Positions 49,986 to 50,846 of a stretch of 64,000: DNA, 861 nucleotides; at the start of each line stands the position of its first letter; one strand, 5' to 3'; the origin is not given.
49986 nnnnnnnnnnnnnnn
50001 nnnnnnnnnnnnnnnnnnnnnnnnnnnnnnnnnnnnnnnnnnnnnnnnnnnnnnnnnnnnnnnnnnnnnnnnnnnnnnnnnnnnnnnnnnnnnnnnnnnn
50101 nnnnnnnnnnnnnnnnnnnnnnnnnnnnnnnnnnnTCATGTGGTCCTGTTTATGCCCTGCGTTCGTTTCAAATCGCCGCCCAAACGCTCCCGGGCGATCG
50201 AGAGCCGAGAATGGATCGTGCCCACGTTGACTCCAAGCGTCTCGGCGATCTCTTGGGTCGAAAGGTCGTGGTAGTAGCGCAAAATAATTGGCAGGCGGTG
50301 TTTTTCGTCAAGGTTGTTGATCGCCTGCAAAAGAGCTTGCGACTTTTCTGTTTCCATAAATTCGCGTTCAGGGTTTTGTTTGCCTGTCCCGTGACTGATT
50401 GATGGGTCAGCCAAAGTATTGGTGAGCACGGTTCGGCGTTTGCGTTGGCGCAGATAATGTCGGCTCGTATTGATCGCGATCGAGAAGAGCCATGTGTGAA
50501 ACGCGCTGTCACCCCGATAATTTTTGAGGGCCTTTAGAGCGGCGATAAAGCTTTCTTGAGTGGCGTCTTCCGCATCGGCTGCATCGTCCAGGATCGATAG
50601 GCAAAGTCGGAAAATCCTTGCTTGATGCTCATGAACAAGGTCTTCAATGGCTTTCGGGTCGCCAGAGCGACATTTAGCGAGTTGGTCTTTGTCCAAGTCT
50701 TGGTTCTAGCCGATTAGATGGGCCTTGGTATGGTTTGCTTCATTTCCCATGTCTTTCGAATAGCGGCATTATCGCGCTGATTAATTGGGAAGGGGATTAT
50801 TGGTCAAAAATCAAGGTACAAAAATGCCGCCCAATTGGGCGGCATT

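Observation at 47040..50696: ECF sigma / anti-sigma pair whose sensor domain is a paralogue of the C-terminus of the co-transcribed lipoprotein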

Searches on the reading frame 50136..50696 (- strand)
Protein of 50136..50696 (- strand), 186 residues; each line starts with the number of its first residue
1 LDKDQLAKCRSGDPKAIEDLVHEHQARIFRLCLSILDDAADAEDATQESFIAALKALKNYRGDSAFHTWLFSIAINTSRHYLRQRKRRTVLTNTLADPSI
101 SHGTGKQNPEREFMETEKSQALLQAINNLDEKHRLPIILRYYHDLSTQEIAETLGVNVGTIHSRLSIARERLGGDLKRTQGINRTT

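Call 4: search_protein_families(library=pfam, proteins=[window:50136-50696:-], max_evalue=0.1)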
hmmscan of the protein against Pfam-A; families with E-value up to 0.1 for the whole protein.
window:50136-50696:- (186 aa): 13 families
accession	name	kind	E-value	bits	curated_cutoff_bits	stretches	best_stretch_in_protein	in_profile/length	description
PF04542.20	Sigma70_r2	-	1.5e-18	66.8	24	1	20-88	1-71/71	Sigma-70 region 2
PF08281.18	Sigma70_r4_2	-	7.2e-15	54.8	25.7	1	120-172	2-54/54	Sigma-70, region 4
PF04545.22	Sigma70_r4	-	7.6e-12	45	24.1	1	125-172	1-48/50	Sigma-70, region 4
PF07638.17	Sigma70_ECF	-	4.8e-08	33.6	21.1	1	6-175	8-182/185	ECF sigma factor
PF13384.12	HTH_23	-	5.9e-05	23.2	24.6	1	129-163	2-36/50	Homeodomain-like domain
PF13556.12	HTH_30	-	0.0012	19.1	27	1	143-180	11-48/59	PucR C-terminal helix-turn-helix domain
PF02001.22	DUF134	-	0.0032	18.4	27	1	124-173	32-79/98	Protein of unknown function DUF134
PF00440.29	TetR_N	-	0.0036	17.5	24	1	142-162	14-34/47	Bacterial regulatory proteins, tetR family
PF13412.12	HTH_24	-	0.018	15.1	21.9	1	145-165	18-38/48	Winged helix-turn-helix DNA-binding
PF08279.18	HTH_11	-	0.028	14.8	25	1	143-169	13-40/55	HTH domain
PF04297.20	UPF0122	-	0.047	14.4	22.7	0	129-166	17-55/101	Putative helix-turn-helix protein, YlxM / p13 like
PF06530.18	Phage_antitermQ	-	0.055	13.8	26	1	124-177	58-111/118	Phage antitermination protein Q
PF04967.18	HTH_10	-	0.078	13.2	23.1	0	143-172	22-51/53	HTH DNA binding domain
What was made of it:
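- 50136..50696 (-): ECF (group 4) sigma factor, 186 aa, TTG start. Pfam Sigma70_r2 at 1.5e-18, Sigma70_r4_2 at 7e-15, and Sigma70_ECF (call 4).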

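Call 7: search_protein_families(library=ncbifam, proteins=[window:50136-50696:-], max_evalue=1)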
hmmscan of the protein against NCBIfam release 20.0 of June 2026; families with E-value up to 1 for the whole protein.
window:50136-50696:- (186 aa): 115 families (the best 25 are shown)
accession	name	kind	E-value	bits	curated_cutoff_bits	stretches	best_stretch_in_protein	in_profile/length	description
NF008888.0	PRK11922.1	equivalog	4.1e-36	124.8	204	1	5-178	20-198/231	RNA polymerase sigma factor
TIGR02937.1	sigma70-ECF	superfamily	1.6e-34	119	42.9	1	16-172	2-161/165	sigma-70 family RNA polymerase sigma factor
TIGR02939.1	RpoE_Sigma70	equivalog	2.8e-34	118.8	236.15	1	2-173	7-183/190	RNA polymerase sigma factor RpoE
NF007223.0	PRK09641.1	equivalog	5.2e-34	117.7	209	1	3-176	6-184/187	RNA polymerase sigma factor SigW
NF006930.0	PRK09415.1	subfamily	2.2e-32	112.3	198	1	15-178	16-177/179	RNA polymerase factor sigma C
NF009166.1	PRK12513.1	equivalog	7.7e-32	110.6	206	1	2-177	9-187/193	RNA polymerase sigma factor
NF007216.0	PRK09638.1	equivalog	8.6e-32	110.3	194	1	3-177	6-175/180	RNA polymerase sigma factor SigY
NF004113.0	PRK05602.1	equivalog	3e-31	108.7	208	1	2-181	32-206/211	RNA polymerase sigma factor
NF007225.0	PRK09643.1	equivalog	3.3e-29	102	190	1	2-178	14-184/204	RNA polymerase sigma factor SigM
TIGR02983.1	SigE-fam_strep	subfamily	5.5e-29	101.1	141.55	1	15-177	6-159/162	SigE family RNA polymerase sigma factor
TIGR02948.1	SigW_bacill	equivalog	5.9e-29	101.5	243.1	1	1-174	4-182/187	RNA polymerase sigma factor SigW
NF009168.0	PRK12515.1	subfamily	1.4e-28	99.7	236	1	2-184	9-186/189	RNA polymerase sigma factor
NF009171.0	PRK12518.1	equivalog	2e-28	99.5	208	1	2-182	14-189/191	RNA polymerase sigma factor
NF007229.0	PRK09647.1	equivalog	9.5e-28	97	265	1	13-180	42-206/220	RNA polymerase sigma factor SigE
NF009195.0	PRK12543.1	subfamily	3.1e-27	95.3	197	1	4-173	9-175/192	RNA polymerase sigma factor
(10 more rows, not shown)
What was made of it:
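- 50136..50696 (-): TIGR02937 at 119 bits against a cut-off of 42.9 (call 7).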
